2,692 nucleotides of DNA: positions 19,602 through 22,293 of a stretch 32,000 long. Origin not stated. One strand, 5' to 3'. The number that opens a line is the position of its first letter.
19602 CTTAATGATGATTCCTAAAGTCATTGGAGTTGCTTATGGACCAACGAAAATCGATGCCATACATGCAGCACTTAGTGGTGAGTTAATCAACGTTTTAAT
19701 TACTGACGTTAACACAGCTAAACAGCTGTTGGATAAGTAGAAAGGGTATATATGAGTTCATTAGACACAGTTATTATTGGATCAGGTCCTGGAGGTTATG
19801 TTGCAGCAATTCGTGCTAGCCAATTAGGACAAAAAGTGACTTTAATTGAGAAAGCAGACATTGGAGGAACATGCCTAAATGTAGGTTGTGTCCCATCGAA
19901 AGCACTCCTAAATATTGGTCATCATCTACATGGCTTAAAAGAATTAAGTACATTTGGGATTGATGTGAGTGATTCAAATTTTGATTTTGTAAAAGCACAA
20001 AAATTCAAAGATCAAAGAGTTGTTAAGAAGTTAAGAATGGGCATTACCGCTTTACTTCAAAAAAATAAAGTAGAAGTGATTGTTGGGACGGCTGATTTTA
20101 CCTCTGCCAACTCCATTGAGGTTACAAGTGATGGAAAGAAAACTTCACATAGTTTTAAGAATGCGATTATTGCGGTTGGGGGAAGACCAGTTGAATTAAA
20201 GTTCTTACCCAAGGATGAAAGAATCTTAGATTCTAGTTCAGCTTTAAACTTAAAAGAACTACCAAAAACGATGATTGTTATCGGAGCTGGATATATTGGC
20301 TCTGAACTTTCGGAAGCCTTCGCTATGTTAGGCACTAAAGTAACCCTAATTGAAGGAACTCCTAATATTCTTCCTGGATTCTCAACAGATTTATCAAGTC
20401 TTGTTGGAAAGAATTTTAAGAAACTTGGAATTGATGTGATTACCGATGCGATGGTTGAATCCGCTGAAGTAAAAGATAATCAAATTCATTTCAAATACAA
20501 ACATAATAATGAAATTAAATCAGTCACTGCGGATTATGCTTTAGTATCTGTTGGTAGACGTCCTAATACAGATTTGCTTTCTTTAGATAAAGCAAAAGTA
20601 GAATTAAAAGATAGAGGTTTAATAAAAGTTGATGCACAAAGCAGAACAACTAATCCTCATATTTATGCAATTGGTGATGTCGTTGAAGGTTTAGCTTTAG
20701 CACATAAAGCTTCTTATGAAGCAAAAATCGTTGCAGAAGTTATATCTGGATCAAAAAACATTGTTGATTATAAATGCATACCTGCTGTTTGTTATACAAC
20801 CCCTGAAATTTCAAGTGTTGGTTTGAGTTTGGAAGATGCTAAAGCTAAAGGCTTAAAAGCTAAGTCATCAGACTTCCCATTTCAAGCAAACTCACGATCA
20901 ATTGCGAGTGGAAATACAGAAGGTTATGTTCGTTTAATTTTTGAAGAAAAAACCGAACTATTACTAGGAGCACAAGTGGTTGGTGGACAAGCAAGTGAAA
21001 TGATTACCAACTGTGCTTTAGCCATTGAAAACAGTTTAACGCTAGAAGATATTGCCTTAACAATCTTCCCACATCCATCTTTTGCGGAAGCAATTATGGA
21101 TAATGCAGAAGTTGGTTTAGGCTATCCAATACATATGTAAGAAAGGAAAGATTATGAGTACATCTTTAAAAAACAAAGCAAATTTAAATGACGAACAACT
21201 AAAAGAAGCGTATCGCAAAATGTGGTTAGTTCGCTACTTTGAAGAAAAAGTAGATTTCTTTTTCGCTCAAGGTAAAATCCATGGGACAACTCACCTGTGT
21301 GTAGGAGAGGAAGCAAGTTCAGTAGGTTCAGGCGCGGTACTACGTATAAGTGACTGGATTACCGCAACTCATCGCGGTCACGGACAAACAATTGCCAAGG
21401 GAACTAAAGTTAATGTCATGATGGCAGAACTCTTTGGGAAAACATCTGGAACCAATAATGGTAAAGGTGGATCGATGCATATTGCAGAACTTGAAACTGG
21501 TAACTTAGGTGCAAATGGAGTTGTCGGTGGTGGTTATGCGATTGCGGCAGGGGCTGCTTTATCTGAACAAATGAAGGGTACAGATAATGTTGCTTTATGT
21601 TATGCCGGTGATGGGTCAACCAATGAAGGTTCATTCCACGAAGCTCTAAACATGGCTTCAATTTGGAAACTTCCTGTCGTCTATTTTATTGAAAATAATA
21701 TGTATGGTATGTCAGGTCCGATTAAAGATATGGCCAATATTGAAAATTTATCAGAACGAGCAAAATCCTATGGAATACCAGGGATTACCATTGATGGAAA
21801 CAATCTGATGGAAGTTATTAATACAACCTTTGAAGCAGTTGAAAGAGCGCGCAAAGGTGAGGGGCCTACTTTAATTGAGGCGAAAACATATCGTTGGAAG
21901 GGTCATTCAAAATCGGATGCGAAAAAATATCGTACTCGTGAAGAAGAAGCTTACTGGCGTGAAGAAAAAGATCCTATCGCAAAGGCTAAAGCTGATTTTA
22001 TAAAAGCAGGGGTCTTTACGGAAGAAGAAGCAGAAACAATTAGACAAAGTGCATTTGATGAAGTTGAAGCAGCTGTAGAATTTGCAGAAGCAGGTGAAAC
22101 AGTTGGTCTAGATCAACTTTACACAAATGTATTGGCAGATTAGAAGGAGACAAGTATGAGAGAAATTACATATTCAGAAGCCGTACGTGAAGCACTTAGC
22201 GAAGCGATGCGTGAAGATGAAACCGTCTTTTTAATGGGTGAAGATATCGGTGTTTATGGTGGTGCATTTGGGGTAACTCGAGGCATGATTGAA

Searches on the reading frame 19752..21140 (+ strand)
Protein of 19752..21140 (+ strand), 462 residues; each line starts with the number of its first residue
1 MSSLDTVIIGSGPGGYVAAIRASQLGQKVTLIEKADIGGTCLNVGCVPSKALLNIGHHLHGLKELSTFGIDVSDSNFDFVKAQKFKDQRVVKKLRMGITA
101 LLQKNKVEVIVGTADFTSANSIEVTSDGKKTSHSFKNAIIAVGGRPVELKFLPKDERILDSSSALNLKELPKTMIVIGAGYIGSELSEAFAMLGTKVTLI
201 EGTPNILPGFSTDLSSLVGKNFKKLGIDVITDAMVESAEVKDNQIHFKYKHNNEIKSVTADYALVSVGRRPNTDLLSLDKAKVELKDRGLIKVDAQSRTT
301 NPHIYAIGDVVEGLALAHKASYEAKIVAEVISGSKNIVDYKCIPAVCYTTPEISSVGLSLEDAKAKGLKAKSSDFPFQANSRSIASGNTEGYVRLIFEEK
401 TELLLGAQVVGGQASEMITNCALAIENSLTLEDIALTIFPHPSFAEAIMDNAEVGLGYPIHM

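Call 30: search_protein_families(library=ncbifam, proteins=[window:19752-21140:+], max_evalue=1e-10)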
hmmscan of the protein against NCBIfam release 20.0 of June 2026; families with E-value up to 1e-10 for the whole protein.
window:19752-21140:+ (462 aa): 40 families (the best 25 are shown)
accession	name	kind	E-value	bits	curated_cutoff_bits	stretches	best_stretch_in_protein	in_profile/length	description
TIGR01350.1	lipoamide_DH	equivalog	1e-157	525.6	408.8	1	4-462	2-461/461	dihydrolipoyl dehydrogenase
TIGR02053.1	MerA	equivalog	3.9e-106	355.8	454.45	1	5-449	2-447/465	mercury(II) reductase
NF004991.0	PRK06370.1-3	subfamily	1.1e-101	340.9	620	1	4-453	36-485/509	FAD-containing oxidoreductase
NF003585.0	PRK05249.1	equivalog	7.5e-92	308.3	465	1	3-448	6-450/464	Si-specific NAD(P)(+) transhydrogenase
NF004943.0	PRK06292.2-1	equivalog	1.2e-90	304.5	432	1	1-451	1-451/456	dihydrolipoyl dehydrogenase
NF004776.0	PRK06116.1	equivalog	3.1e-90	303.3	480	1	3-447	4-445/450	glutathione-disulfide reductase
NF005883.0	PRK07845.1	equivalog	9.6e-88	295.2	479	1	6-452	5-456/466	NAD(P)H-quinone dehydrogenase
NF004945.0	PRK06292.2-3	equivalog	1.8e-85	287.6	494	1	1-448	1-445/457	dihydrolipoyl dehydrogenase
TIGR01424.1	gluta_reduc_2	equivalog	4.8e-83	279.2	606.05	1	5-448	4-442/446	glutathione-disulfide reductase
NF004947.0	PRK06292.2-5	equivalog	1.2e-79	268.5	592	1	1-449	1-452/474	dihydrolipoyl dehydrogenase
NF004992.0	PRK06370.1-4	equivalog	1.1e-77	261.5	629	1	3-448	4-448/459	FAD-containing oxidoreductase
NF010311.1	PRK13748.1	subfamily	6.3e-77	259.7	600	1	3-448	97-541/560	mercury(II) reductase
NF004946.0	PRK06292.2-4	subfamily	2.8e-76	257.2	634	1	1-449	1-464/487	dihydrolipoyl dehydrogenase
TIGR01421.1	gluta_reduc_1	equivalog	3.4e-75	254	556.15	1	4-448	3-446/450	glutathione-disulfide reductase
NF004939.0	PRK06292.1-1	equivalog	1e-73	248.6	435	1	3-448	5-451/476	dihydrolipoyl dehydrogenase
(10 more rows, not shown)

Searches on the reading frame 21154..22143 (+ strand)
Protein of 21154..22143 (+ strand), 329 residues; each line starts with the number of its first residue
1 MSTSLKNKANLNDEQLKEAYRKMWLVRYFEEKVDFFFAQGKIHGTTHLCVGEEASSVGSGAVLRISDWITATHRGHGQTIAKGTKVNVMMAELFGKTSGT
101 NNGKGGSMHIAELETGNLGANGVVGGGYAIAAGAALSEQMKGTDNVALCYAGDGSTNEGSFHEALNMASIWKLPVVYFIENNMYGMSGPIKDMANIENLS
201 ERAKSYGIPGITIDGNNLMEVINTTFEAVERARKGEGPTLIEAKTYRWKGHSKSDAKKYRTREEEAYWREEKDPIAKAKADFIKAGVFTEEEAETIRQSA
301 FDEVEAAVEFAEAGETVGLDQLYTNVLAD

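Call 30: search_protein_families(library=ncbifam, proteins=[window:21154-22143:+], max_evalue=1e-10)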
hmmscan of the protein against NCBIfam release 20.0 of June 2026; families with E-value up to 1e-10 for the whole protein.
window:21154-22143:+ (329 aa): 4 families
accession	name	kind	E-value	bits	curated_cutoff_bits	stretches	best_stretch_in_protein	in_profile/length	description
TIGR03182.1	PDH_E1_alph_y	equivalog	6.9e-105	350.4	393.85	1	14-327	2-314/315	pyruvate dehydrogenase (acetyl-transferring) E1 component subunit alpha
TIGR03181.1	PDH_E1_alph_x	equivalog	2.9e-78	263.1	411.35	1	6-326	16-326/341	pyruvate dehydrogenase (acetyl-transferring) E1 component subunit alpha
NF004559.0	PRK05899.2-5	equivalog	8.8e-22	77.1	488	1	120-256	124-258/627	transketolase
NF004556.0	PRK05899.2-2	equivalog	4.2e-11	41.8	575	1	112-253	121-252/639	transketolase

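Call 49: search_solved_structures(query=window:21154-22143:+, max_evalue=1e-20)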
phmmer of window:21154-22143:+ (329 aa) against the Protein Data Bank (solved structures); distinct sequences matched with E-value up to 1e-20: 28.
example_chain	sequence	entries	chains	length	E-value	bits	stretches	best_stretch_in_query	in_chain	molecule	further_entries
1ni4_A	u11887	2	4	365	8.7e-59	202.8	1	18-323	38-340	Pyruvate dehydrogenase E1 component: Alpha subunit | Pyruvate dehydrogenase E1 component subunit alpha, somatic form, mitochondrial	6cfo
3exe_A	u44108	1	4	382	1e-58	202.5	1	18-323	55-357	Pyruvate dehydrogenase E1 component subunit alpha, somatic form, mitochondrial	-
3exf_A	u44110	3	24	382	1.3e-58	202.2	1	18-323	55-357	Pyruvate dehydrogenase E1 component subunit alpha, somatic form, mitochondrial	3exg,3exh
6cer_A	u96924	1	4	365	2.3e-58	201.4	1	18-323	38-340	Pyruvate dehydrogenase E1 component subunit alpha, somatic form, mitochondrial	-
3exi_A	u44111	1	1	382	2.6e-58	201.2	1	18-323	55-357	Pyruvate dehydrogenase E1 component subunit alpha, somatic form, mitochondrial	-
2ozl_A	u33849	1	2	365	3.1e-58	200.9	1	18-323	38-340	Pyruvate dehydrogenase E1 component alpha subunit, somatic form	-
1um9_A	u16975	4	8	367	7.1e-48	166.9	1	10-328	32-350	2-oxo acid dehydrogenase alpha subunit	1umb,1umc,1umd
1w85_A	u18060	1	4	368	7.7e-43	150.4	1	10-312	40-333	PYRUVATE DEHYDROGENASE E1 COMPONENT, ALPHA SUBUNIT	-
3duf_A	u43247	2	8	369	7.7e-43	150.4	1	10-312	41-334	Pyruvate dehydrogenase E1 component subunit alpha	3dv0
1w88_A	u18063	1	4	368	1.5e-42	149.5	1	10-312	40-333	PYRUVATE DEHYDROGENASE E1 COMPONENT, ALPHA SUBUNIT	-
3dva_A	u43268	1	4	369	1.5e-42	149.5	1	10-312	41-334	Pyruvate dehydrogenase E1 component subunit alpha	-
2bff_A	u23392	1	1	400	1e-37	133.6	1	11-318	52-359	2-OXOISOVALERATE DEHYDROGENASE ALPHA SUBUNIT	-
1dtw_A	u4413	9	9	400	1.9e-37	132.7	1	11-318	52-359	BRANCHED-CHAIN ALPHA-KETO ACID DEHYDROGENASE ALPHA SUBUNIT | 2-OXOISOVALERATE DEHYDROGENASE ALPHA SUBUNIT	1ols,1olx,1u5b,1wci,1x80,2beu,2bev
2j9f_A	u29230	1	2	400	3.6e-37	131.7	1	11-318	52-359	2-OXOISOVALERATE DEHYDROGENASE ALPHA SUBUNIT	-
1x7y_A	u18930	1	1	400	4.4e-37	131.5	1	11-318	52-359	2-oxoisovalerate dehydrogenase alpha subunit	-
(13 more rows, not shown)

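Call 59: search_dna_similar(query=window:21154-22143:+, collection=plasmids, mode=protein, max_rows=40, rows=best, max_evalue=1e-40)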
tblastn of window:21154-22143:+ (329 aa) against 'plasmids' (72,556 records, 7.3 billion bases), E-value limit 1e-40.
Records with a match: 252; places in all: 290; records where one place covers at least 80% of the query: 238.
Best place of each record, by identity: 60-80% 1; <60% 251.
By first word of the organism name: Acinetobacter 17; Paracoccus 16; Sinorhizobium 15; Enterococcus 14; Azospirillum 14; Phaeobacter 14; Clostridioides 12; Rhizobium 12; Shinella 9; Rhodococcus 9; and 55 more.
By predicted mobility (MOB-suite, as given by PLSDB): non-mobilizable 164; conjugative 51; mobilizable 37.
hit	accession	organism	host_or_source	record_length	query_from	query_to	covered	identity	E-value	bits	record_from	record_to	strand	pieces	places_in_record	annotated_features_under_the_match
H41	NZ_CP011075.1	Brevibacillus laterosporus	Oryza sativa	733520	1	328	100%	59.8%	1e-94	314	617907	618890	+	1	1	thiamine pyrophosphate-dependent dehydrogenase E1 component subunit ...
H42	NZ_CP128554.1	Priestia aryabhattai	seagrass,mixed culture,rhizosphere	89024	1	297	90%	60.6%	4e-99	327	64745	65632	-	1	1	pdhA: pyruvate dehydrogenase (acetyl-transferring) E1 component subunit ...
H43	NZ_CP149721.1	Clostridioides difficile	Homo sapiens,single cell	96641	10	298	88%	55.0%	2e-77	264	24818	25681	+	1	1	thiamine pyrophosphate-dependent dehydrogenase E1 component subunit ...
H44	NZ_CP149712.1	Clostridioides difficile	-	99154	10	298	88%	55.0%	2e-77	264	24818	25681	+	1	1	thiamine pyrophosphate-dependent dehydrogenase E1 component subunit ...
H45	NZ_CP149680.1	Clostridioides difficile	-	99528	10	298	88%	55.0%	2e-77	264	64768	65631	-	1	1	thiamine pyrophosphate-dependent dehydrogenase E1 component subunit ...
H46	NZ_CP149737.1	Clostridioides difficile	Homo sapiens,single cell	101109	10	298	88%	55.0%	2e-77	264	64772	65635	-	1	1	thiamine pyrophosphate-dependent dehydrogenase E1 component subunit ...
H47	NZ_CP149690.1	Clostridioides difficile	-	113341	10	298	88%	55.0%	2e-77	264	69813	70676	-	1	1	thiamine pyrophosphate-dependent dehydrogenase E1 component subunit ...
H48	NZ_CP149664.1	Clostridioides difficile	-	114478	10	298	88%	55.0%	2e-77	264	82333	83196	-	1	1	thiamine pyrophosphate-dependent dehydrogenase E1 component subunit ...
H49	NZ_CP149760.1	Clostridioides difficile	Homo sapiens,single cell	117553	10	298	88%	55.0%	2e-77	264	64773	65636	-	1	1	thiamine pyrophosphate-dependent dehydrogenase E1 component subunit ...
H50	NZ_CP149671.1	Clostridioides difficile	Dog,single cell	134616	10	298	88%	55.0%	2e-77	264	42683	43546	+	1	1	thiamine pyrophosphate-dependent dehydrogenase E1 component subunit ...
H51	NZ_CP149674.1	Clostridioides difficile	Dog,single cell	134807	10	298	88%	55.0%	2e-77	264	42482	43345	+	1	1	thiamine pyrophosphate-dependent dehydrogenase E1 component subunit ...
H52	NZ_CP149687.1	Clostridioides difficile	Dog,single cell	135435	10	298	88%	55.0%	2e-77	264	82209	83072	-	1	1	thiamine pyrophosphate-dependent dehydrogenase E1 component subunit ...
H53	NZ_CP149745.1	Clostridioides difficile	Homo sapiens,single cell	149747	10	298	88%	55.0%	3e-77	264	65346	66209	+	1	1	thiamine pyrophosphate-dependent dehydrogenase E1 component subunit ...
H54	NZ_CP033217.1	Clostridioides difficile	Homo sapiens,stool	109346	10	298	88%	54.7%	6e-77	263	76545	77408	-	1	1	thiamine pyrophosphate-dependent dehydrogenase E1 component subunit ...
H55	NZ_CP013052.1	Sinorhizobium americanum CCGM7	Phaseolus vulgaris,root nodules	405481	14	299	87%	54.5%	6e-77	263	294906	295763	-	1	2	thiamine pyrophosphate-dependent dehydrogenase E1 component subunit ...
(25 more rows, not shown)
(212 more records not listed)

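Call 63: get_annotated_region(hit=H43, flank=10000)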
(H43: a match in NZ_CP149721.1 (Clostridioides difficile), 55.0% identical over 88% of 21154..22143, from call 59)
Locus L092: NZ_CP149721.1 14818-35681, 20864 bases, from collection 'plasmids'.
description: Clostridioides difficile strain Z1322HCD0102 plasmid pZ1322HCD0102-3, complete sequence
organism: Clostridioides difficile (NCBI taxid 1496)
taxonomy: Bacteria; Bacillota; Clostridia; Peptostreptococcales; Peptostreptococcaceae; Clostridioides; Clostridioides difficile
host: -; source: Homo sapiens,single cell; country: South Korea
typing (MOB-suite, as given by PLSDB): non-mobilizable
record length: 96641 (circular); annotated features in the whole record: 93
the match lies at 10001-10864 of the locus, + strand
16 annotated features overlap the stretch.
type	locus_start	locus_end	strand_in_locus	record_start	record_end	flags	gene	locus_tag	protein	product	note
CDS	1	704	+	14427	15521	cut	-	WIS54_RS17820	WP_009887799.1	PIN/TRAM domain-containing protein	-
CDS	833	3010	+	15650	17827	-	-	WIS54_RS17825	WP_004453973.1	hypothetical protein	-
CDS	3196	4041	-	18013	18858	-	-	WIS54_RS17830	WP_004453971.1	helix-turn-helix domain-containing protein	GO:0006355 - regulation of DNA-templated transcription [Evidence IEA]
CDS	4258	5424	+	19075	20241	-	-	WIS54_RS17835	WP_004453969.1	cellulase family glycosylhydrolase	GO:0071704 - organic substance metabolic process [Evidence IEA]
CDS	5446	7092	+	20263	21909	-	-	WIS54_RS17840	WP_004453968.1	glycoside hydrolase family 43 protein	-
CDS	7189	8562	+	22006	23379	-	-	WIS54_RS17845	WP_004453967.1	MFS transporter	-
CDS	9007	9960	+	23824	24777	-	-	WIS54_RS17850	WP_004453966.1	sugar-binding transcriptional regulator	-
CDS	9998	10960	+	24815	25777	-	-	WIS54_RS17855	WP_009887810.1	thiamine pyrophosphate-dependent dehydrogenase E1 component subunit alpha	-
CDS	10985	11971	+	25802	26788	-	-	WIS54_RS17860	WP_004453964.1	alpha-ketoacid dehydrogenase subunit beta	-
CDS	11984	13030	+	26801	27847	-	-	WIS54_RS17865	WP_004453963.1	2-oxo acid dehydrogenase subunit E2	-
CDS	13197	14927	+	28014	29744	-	lpdA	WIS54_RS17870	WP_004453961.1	dihydrolipoyl dehydrogenase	GO:0045454 - cell redox homeostasis [Evidence IEA]; GO:0051068 - dihydrolipoamide metabolic process [Evidence IEA]; ...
CDS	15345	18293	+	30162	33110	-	-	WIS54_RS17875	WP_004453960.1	sigma 54-interacting transcriptional regulator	GO:0006355 - regulation of DNA-templated transcription [Evidence IEA]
CDS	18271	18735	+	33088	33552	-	-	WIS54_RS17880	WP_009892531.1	PTS sugar transporter subunit IIA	GO:0008643 - carbohydrate transport [Evidence IEA]; GO:0009401 - phosphoenolpyruvate-dependent sugar phosphotransferase ...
CDS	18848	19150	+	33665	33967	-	-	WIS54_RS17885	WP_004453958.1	PTS sugar transporter subunit IIB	GO:0008643 - carbohydrate transport [Evidence IEA]; GO:0009401 - phosphoenolpyruvate-dependent sugar phosphotransferase ...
CDS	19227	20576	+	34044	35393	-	-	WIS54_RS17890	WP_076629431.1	PTS transporter subunit IIC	GO:0009401 - phosphoenolpyruvate-dependent sugar phosphotransferase system [Evidence IEA]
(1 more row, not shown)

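Call 64: get_annotated_region(hit=H41, flank=10000)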
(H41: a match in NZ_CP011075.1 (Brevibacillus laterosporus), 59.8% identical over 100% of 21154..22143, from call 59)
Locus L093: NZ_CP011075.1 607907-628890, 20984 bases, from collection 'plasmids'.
description: Brevibacillus laterosporus strain B9 plasmid unnamed1, complete sequence
organism: Brevibacillus laterosporus (NCBI taxid 1465)
taxonomy: Bacteria; Bacillota; Bacilli; Bacillales; Paenibacillaceae; Brevibacillus; Brevibacillus laterosporus
host: -; source: Oryza sativa; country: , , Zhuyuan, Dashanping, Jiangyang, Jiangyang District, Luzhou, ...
typing (MOB-suite, as given by PLSDB): non-mobilizable
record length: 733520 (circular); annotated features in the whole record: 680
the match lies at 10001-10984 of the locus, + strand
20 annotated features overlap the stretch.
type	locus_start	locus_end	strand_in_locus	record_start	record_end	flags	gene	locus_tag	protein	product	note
CDS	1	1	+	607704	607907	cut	-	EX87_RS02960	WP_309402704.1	hypothetical protein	-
CDS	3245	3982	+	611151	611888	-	-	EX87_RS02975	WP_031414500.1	transglycosylase SLT domain-containing protein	-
CDS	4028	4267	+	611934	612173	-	mtrB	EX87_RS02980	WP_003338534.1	trp RNA-binding attenuation protein MtrB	GO:0006353 - DNA-templated transcription termination [Evidence IEA]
CDS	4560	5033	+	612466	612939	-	-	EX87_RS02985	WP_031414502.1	PTS sugar transporter subunit IIA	GO:0008643 - carbohydrate transport [Evidence IEA]; GO:0009401 - phosphoenolpyruvate-dependent sugar phosphotransferase ...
CDS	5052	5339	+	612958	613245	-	-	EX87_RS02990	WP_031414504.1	PTS sugar transporter subunit IIB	GO:0008643 - carbohydrate transport [Evidence IEA]; GO:0009401 - phosphoenolpyruvate-dependent sugar phosphotransferase ...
CDS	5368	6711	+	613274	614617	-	-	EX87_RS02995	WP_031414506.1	PTS transporter subunit IIC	GO:0009401 - phosphoenolpyruvate-dependent sugar phosphotransferase system [Evidence IEA]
CDS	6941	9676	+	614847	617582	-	-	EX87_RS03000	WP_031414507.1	PTS sugar transporter subunit IIA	-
CDS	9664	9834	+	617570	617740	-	-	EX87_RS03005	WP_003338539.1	hypothetical protein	-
CDS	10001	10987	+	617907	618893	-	-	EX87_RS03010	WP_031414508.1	thiamine pyrophosphate-dependent dehydrogenase E1 component subunit alpha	-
CDS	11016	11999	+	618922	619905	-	-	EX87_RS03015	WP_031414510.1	alpha-ketoacid dehydrogenase subunit beta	-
CDS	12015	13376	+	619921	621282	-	-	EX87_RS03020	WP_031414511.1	2-oxo acid dehydrogenase subunit E2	-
CDS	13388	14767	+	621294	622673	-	lpdA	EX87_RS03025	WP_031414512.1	dihydrolipoyl dehydrogenase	GO:0045454 - cell redox homeostasis [Evidence IEA]; GO:0051068 - dihydrolipoamide metabolic process [Evidence IEA]; ...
CDS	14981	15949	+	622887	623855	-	-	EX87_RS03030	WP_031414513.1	sugar-binding transcriptional regulator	-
CDS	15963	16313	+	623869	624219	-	-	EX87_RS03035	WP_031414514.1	hypothetical protein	-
CDS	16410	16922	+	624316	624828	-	-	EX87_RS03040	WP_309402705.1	hypothetical protein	-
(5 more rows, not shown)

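Call 88: get_annotated_region(hit=H42, flank=10000)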
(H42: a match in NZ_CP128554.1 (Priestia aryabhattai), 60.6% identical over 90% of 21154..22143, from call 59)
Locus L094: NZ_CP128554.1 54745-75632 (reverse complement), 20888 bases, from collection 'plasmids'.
description: Priestia aryabhattai strain XT37 plasmid unnamed2
organism: Priestia aryabhattai (NCBI taxid 412384)
taxonomy: Bacteria; Bacillota; Bacilli; Bacillales; Bacillaceae; Priestia; Priestia aryabhattai
host: -; source: seagrass,mixed culture,rhizosphere; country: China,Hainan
typing (MOB-suite, as given by PLSDB): mobilizable; replicon rep_cluster_385; relaxase MOBP
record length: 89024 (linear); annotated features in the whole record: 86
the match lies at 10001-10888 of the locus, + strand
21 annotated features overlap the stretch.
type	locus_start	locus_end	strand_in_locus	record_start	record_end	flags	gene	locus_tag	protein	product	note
CDS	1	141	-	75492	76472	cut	-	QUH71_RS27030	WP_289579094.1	alpha/beta hydrolase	-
CDS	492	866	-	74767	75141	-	-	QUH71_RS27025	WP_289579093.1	prolyl oligopeptidase family serine peptidase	GO:0006508 - proteolysis [Evidence IEA]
CDS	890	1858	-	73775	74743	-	-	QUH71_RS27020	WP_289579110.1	alpha/beta hydrolase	-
CDS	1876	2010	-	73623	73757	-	-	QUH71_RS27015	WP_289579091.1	hypothetical protein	-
CDS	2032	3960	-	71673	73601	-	-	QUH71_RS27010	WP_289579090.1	ABC transporter ATP-binding protein/permease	-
CDS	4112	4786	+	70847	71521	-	-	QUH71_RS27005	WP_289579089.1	response regulator transcription factor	GO:0000160 - phosphorelay signal transduction system [Evidence IEA]; GO:0006355 - regulation of DNA-templated ...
CDS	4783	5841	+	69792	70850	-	-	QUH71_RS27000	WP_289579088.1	HAMP domain-containing sensor histidine kinase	GO:0007165 - signal transduction [Evidence IEA]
CDS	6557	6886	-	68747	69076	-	-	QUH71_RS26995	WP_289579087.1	bh protein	-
CDS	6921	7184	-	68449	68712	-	-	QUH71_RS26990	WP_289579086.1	HPr family phosphocarrier protein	GO:0009401 - phosphoenolpyruvate-dependent sugar phosphotransferase system [Evidence IEA]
CDS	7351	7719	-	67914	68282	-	-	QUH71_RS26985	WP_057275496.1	PTS glucitol/sorbitol transporter subunit IIA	-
CDS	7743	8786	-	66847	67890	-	-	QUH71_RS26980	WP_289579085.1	PTS glucitol/sorbitol transporter subunit IIB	-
CDS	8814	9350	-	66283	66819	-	-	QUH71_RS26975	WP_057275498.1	PTS glucitol/sorbitol transporter subunit IIC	-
CDS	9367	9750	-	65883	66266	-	-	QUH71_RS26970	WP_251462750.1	transcriptional regulator GutM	-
CDS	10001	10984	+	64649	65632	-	pdhA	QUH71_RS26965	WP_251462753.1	pyruvate dehydrogenase (acetyl-transferring) E1 component subunit alpha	GO:0006086 - acetyl-CoA biosynthetic process from pyruvate [Evidence IEA]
CDS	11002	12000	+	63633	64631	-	-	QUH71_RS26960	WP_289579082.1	alpha-ketoacid dehydrogenase subunit beta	-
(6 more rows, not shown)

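Call 91: search_protein_families(library=ncbifam, proteins=[L094:19327-20667:+], max_evalue=1e-8)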
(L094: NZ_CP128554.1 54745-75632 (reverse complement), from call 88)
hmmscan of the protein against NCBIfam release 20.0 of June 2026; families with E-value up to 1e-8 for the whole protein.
L094:19327-20667:+ (446 aa): 0 families
